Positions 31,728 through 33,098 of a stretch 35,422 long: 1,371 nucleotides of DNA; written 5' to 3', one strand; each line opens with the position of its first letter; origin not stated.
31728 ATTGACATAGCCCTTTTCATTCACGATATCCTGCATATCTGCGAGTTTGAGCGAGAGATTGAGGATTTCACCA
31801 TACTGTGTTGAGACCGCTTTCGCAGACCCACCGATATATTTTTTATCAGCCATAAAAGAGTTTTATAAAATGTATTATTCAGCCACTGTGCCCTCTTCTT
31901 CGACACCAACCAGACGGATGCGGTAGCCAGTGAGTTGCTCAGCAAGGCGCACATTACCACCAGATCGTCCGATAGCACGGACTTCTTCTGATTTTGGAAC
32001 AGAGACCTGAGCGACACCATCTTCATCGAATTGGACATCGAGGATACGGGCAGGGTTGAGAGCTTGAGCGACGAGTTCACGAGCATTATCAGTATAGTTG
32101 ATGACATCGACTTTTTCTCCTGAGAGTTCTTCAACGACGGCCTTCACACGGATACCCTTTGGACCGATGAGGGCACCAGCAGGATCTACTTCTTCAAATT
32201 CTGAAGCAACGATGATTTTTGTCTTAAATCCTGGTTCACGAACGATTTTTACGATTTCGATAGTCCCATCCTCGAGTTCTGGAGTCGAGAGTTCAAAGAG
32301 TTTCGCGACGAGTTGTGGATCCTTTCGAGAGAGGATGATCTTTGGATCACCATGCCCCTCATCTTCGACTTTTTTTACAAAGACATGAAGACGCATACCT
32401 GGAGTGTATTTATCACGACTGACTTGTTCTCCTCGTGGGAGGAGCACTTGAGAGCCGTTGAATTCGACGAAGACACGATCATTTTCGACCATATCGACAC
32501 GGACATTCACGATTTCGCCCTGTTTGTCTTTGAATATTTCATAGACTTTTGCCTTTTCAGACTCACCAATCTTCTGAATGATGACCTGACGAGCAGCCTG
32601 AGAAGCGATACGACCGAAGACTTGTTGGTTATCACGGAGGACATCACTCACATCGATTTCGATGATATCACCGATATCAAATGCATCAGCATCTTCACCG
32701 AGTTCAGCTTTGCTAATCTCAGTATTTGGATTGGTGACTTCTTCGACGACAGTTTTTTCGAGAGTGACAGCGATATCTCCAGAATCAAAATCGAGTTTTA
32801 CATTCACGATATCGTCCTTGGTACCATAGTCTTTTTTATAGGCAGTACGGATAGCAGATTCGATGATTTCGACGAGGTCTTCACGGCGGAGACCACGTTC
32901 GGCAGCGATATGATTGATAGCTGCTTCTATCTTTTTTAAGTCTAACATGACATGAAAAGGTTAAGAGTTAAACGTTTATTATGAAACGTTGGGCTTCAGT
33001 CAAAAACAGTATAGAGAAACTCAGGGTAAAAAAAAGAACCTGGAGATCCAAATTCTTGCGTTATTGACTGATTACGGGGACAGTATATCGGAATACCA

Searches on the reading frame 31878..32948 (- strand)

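Call 13: search_protein_families(library=pfam, max_evalue=0.001, proteins=[window:31878-32948:-])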
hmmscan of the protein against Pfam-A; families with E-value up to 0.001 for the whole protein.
seq(357 aa): 4 families
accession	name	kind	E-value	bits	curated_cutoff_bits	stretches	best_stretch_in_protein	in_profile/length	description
PF08529.16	NusA_N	-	6.6e-30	104.2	23.8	1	9-132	4-118/119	NusA N-terminal domain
PF13184.12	KH_5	-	5.5e-23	81.3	27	1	239-306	1-68/69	NusA-like KH domain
PF00013.35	KH_1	-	7.5e-05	22.8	21.5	0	314-350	3-38/66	KH domain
PF23095.1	KH_NusA_C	-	0.00057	20.3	34.2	0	315-346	3-34/59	Transcription termination/antitermination protein NusA, KH domain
